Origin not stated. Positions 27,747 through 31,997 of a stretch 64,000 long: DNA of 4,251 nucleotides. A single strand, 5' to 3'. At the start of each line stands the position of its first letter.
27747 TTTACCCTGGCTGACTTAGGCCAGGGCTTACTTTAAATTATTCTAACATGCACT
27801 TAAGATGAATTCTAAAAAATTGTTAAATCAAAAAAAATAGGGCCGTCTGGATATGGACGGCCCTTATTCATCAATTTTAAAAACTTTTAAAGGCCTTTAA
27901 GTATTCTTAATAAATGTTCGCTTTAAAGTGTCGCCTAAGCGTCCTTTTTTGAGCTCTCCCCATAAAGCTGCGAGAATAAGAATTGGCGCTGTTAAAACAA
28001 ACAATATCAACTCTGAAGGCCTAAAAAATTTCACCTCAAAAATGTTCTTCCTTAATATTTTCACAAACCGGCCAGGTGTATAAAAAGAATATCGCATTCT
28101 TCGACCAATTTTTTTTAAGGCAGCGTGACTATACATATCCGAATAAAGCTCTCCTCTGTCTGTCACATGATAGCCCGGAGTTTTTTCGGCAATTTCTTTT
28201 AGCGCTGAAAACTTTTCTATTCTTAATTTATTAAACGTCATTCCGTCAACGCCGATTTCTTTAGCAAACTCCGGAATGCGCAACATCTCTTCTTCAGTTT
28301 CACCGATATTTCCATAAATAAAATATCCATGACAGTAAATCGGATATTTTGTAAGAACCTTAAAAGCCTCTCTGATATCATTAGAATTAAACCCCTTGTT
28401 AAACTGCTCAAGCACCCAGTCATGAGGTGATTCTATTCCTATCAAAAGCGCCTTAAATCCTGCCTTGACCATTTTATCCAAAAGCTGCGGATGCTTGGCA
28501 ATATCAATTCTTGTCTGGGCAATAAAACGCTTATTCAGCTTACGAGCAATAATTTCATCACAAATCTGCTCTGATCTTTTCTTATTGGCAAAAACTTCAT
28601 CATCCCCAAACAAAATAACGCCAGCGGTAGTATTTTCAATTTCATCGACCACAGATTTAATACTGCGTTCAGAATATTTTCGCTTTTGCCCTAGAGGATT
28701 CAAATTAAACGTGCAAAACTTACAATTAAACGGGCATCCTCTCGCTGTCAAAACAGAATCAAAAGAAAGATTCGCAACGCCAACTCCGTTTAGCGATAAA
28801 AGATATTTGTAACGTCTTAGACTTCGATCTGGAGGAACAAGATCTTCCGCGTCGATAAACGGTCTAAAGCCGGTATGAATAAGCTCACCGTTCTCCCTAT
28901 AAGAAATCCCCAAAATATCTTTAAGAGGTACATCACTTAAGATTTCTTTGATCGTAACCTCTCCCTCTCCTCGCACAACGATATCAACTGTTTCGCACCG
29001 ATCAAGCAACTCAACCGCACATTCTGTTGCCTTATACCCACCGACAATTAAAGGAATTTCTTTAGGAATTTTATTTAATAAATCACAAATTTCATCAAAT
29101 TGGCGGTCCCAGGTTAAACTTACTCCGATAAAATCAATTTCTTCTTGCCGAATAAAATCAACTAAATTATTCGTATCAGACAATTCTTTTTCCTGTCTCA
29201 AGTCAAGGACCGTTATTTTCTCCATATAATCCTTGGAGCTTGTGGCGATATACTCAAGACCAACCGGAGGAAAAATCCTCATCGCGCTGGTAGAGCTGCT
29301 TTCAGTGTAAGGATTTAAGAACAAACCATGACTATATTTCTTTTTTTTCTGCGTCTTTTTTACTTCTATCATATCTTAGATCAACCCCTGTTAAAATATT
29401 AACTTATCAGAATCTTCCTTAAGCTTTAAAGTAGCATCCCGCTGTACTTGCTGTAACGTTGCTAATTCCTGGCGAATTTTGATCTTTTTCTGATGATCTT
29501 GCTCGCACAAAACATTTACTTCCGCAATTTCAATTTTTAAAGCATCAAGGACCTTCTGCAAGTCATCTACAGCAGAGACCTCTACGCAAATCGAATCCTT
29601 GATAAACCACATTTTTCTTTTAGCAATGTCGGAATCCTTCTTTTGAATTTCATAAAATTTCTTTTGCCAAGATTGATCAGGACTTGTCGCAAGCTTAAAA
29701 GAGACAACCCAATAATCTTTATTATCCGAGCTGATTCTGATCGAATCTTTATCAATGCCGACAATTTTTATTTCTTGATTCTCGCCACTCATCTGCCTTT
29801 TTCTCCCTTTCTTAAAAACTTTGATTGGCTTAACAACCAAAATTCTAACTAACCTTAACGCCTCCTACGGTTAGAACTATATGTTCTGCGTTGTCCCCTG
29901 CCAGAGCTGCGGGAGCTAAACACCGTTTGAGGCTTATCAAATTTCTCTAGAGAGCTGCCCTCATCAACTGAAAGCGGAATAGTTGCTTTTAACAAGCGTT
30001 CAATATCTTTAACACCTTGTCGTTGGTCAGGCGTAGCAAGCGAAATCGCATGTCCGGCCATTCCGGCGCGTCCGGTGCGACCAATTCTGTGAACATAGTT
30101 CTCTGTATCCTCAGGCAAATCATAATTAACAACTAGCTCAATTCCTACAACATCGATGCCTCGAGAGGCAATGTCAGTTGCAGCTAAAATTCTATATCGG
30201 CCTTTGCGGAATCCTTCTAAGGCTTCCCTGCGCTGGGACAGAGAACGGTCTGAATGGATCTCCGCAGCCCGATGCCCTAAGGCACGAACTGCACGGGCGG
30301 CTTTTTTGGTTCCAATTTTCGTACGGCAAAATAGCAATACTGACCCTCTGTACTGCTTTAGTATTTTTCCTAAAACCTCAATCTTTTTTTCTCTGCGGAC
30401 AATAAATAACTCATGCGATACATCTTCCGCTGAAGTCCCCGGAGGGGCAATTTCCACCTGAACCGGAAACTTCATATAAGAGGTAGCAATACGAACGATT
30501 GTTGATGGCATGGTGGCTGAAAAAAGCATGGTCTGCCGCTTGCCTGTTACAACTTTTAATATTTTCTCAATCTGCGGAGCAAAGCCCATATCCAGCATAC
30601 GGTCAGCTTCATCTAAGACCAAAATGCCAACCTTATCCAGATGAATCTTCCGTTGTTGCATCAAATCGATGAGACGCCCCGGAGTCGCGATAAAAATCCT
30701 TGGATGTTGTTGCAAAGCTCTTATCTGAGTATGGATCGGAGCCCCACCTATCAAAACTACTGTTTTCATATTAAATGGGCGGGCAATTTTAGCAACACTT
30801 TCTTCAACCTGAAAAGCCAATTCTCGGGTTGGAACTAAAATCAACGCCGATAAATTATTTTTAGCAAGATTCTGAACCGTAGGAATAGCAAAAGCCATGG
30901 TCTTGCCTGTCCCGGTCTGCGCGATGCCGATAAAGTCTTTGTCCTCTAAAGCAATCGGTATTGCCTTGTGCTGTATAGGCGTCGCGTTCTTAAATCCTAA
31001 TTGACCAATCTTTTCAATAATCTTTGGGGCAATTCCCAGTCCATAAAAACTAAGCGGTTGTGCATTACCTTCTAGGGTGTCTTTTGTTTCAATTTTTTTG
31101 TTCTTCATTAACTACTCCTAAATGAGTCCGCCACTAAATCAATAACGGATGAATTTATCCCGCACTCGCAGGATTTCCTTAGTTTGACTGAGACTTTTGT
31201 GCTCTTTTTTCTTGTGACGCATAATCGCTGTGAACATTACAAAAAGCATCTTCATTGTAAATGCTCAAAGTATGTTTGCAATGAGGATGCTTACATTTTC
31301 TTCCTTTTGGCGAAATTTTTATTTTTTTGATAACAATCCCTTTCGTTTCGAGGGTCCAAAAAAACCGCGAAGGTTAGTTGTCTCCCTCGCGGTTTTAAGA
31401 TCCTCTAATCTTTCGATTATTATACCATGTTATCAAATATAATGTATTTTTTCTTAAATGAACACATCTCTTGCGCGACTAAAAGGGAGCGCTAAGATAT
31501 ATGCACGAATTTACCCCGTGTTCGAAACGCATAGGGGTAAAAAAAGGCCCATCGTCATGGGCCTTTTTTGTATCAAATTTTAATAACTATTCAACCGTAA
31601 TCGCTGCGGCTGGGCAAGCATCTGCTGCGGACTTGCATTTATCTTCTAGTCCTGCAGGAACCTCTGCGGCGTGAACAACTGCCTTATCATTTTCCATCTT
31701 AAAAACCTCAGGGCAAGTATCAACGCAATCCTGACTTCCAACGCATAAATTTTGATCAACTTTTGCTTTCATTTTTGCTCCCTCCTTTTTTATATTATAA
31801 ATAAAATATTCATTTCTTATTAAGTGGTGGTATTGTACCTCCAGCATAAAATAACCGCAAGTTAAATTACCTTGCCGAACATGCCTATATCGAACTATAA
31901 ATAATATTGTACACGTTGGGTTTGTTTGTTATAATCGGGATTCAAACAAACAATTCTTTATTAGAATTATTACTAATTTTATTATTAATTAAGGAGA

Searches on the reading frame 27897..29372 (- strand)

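Call 20: search_protein_families(library=pfam, proteins=[window:27897-29372:-])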
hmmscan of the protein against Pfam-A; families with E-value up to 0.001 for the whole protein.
window:27897-29372:- (491 aa): 3 families
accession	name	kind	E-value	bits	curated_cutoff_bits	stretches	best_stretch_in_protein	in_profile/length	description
PF04055.27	Radical_SAM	-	3e-18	67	29.5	1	209-369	3-165/166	Radical SAM superfamily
PF02310.24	B12-binding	-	2.2e-14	53.8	32.1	1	33-144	11-120/121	B12 binding domain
PF13353.11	Fer4_12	-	0.00011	23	22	0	195-288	2-91/137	4Fe-4S single cluster domain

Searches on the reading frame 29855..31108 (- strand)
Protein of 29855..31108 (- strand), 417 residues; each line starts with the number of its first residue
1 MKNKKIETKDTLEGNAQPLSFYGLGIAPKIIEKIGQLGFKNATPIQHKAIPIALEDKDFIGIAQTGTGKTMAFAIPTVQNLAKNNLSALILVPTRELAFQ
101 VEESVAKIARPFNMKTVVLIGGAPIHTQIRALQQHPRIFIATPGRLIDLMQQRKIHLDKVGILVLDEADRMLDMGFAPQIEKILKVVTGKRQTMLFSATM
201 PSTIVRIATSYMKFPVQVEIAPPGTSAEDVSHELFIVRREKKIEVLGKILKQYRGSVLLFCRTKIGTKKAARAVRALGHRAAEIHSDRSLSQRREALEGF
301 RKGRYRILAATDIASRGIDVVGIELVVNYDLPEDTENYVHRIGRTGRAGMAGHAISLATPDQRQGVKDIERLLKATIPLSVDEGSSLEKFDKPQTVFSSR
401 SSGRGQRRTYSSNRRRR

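Call 21: search_protein_families(library=pfam, proteins=[window:29855-31108:-])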
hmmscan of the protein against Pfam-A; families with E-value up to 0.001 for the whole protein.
window:29855-31108:- (417 aa): 4 families
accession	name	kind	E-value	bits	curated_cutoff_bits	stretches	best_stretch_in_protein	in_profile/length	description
PF00270.35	DEAD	-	3.5e-49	167.2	26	1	43-205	1-165/167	DEAD/DEAH box helicase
PF00271.37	Helicase_C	-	7.3e-29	100.7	23.5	1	242-349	2-110/110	Helicase conserved C-terminal domain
PF04851.21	ResIII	-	1.5e-08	35.2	22.5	1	55-200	22-162/164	Type III restriction enzyme, res subunit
PF13245.12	AAA_19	-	0.00074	20.1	25.1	0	46-188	1-115/134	AAA domain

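Call 79: find_homologous_proteins(query=window:29855-31108:-, max_evalue=1e-60)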
Query window:29855-31108:- (417 aa): 8000 proteins with E <= 1e-60 among 8000 candidates; the best 120 are listed.
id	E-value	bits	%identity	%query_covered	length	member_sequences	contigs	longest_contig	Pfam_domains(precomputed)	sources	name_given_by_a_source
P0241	1.8e-267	904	100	100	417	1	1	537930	PF00270.36,PF00271.38,PF04851.22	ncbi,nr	ncbi:MAG: DEAD/DEAH box helicase [Candidatus Aceula meridiana]|nr:DEAD/DEAH box helicase [Candidatus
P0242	1.4e-228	776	88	100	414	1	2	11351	PF00270.36,PF00271.38,PF04851.22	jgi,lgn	-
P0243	8.6e-217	738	83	96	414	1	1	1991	PF00270.36,PF00271.38,PF04851.22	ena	-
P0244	6.7e-212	721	80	100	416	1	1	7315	PF00270.36,PF00271.38,PF04851.22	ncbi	-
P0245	5.0e-209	712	79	100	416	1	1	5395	PF00270.36,PF00271.38,PF04851.22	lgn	-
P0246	1.7e-204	697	77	100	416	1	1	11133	PF00270.36,PF00271.38,PF04851.22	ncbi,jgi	-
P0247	4.9e-202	689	78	99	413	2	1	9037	PF00270.36,PF00271.38,PF04851.22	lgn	-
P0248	1.9e-200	684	78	99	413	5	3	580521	PF00270.36,PF00271.38,PF04851.22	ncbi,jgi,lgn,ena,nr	ncbi:MAG TPA: DEAD/DEAH box helicase [Candidatus Omnitrophota bacterium]|nr:DEAD/DEAH box helicase [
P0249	3.3e-199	680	76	99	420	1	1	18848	PF00270.36,PF00271.38,PF04851.22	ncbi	-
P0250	3.0e-198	677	76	100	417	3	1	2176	PF00270.36,PF00271.38,PF04851.22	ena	-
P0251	1.6e-196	671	75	97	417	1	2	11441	PF00270.36,PF00271.38,PF04851.22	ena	-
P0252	6.0e-194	662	74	100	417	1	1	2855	PF00270.36,PF00271.38,PF04851.22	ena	-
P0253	1.2e-191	655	76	97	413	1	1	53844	PF00270.36,PF00271.38,PF04851.22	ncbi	ncbi:MAG: DEAD/DEAH box helicase [Candidatus Omnitrophota bacterium]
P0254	1.3e-189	648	74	95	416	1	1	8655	PF00270.36,PF00271.38,PF04851.22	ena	-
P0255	1.5e-188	645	72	99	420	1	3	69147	PF00270.36,PF00271.38,PF04851.22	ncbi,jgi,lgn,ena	-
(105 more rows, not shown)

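Call 80: find_encoding_contigs(protein=P0242, flank=6000, max_places=1)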
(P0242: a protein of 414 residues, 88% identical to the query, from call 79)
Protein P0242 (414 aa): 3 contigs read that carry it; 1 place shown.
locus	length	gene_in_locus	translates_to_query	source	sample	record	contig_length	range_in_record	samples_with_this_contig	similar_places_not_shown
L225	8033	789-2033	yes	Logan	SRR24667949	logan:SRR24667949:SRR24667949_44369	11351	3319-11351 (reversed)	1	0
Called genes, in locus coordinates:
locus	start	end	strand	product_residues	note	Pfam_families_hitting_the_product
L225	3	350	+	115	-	PF07291:MauE, PF07681:DoxX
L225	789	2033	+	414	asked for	PF04851:ResIII, PF00270:DEAD, PF00271:Helicase_C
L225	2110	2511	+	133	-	-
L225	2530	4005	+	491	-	PF02310:B12-binding, PF04055:Radical_SAM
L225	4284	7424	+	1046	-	PF00873:ACR_tran, PF02355:SecD_SecF_C (faint)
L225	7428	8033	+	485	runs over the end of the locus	PF02321:OEP (faint)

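Call 81: find_encoding_contigs(protein=P0248, flank=6000, max_places=1)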
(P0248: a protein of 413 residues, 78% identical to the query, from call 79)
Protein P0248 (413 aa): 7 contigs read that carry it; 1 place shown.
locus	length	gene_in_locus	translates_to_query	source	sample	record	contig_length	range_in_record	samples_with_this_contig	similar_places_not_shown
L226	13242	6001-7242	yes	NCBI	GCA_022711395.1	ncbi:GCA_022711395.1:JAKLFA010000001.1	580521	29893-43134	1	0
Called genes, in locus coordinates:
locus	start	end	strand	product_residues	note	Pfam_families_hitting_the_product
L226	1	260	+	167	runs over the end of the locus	PF07963:N_methyl (weak)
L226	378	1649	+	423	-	PF03952:Enolase_N, PF00113:Enolase_C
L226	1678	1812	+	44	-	-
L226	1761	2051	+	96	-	PF04977:DivIC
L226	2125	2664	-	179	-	PF02915:Rubrerythrin, PF21349:RUBY_RBDX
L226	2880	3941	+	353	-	PF13472:Lipase_GDSL_2 (faint)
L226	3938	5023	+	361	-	PF16822:ALGX (weak), PF13472:Lipase_GDSL_2 (weak)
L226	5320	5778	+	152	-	-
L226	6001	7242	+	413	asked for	PF04851:ResIII, PF00270:DEAD, PF00271:Helicase_C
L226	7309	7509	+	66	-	PF00313:CSD (weak)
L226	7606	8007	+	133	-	-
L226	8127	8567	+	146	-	PF02082:Rrf2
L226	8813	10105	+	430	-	PF01053:Cys_Met_Meta_PP, PF00155:Aminotran_1_2 (weak), PF01041:DegT_DnrJ_EryC1, PF00266:Aminotran_5 (weak)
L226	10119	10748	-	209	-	-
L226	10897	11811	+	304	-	PF18928:DUF5677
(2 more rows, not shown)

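Call 82: find_encoding_contigs(protein=P0246, flank=6000, max_places=1)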
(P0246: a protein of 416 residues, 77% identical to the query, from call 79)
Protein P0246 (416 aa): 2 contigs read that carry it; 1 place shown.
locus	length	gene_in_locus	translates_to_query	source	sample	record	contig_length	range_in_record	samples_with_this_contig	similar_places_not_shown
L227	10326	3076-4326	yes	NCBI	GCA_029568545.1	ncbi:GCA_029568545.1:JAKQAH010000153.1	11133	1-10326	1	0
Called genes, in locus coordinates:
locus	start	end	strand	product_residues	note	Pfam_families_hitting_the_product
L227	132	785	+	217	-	-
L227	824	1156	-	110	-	PF20114:DUF6504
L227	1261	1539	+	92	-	PF08734:GYD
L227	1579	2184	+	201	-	PF00565:SNase (weak)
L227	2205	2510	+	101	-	PF01910:Thiamine_BP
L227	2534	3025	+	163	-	PF00027:cNMP_binding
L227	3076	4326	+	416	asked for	PF00270:DEAD, PF04851:ResIII, PF00271:Helicase_C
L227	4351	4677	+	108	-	-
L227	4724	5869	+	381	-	PF11739:YdbH-like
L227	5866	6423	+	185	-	PF07027:DUF1318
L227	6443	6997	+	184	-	PF00578:AhpC-TSA (weak), PF08534:Redoxin (faint), PF00255:GSHPx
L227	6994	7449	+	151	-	-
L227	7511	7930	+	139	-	PF01741:MscL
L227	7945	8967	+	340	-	PF10672:Methyltrans_SAM, PF03602:Cons_hypoth95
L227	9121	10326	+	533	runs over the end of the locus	PF00005:ABC_tran, PF02463:SMC_N (faint), PF13304:AAA_21 (faint), PF12848:ABC_tran_Xtn, PF00005:ABC_tran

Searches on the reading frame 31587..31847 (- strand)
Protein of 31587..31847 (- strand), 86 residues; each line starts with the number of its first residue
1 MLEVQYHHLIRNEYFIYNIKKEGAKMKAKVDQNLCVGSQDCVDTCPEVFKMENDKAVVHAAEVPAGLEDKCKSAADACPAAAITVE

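Call 21: search_protein_families(library=pfam, proteins=[window:31587-31847:-])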
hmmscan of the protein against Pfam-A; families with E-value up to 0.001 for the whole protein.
window:31587-31847:- (86 aa): 5 families
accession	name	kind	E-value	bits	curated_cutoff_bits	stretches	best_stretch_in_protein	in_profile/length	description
PF13370.11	Fer4_13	-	1.4e-13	51.7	24.5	1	30-85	1-58/58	4Fe-4S single cluster domain of Ferredoxin I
PF13459.11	Fer4_15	-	1.5e-11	45.2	22.4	1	29-85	2-66/66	4Fe-4S single cluster domain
PF06902.16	Fer4_19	-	4.7e-05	23.8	24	1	23-84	3-60/64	Divergent 4Fe-4S mono-cluster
PF12838.12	Fer4_7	-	7e-05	23.7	27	0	22-46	25-49/52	4Fe-4S dicluster domain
PF12837.12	Fer4_6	-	0.00094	19.5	25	1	28-47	2-21/24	4Fe-4S binding domain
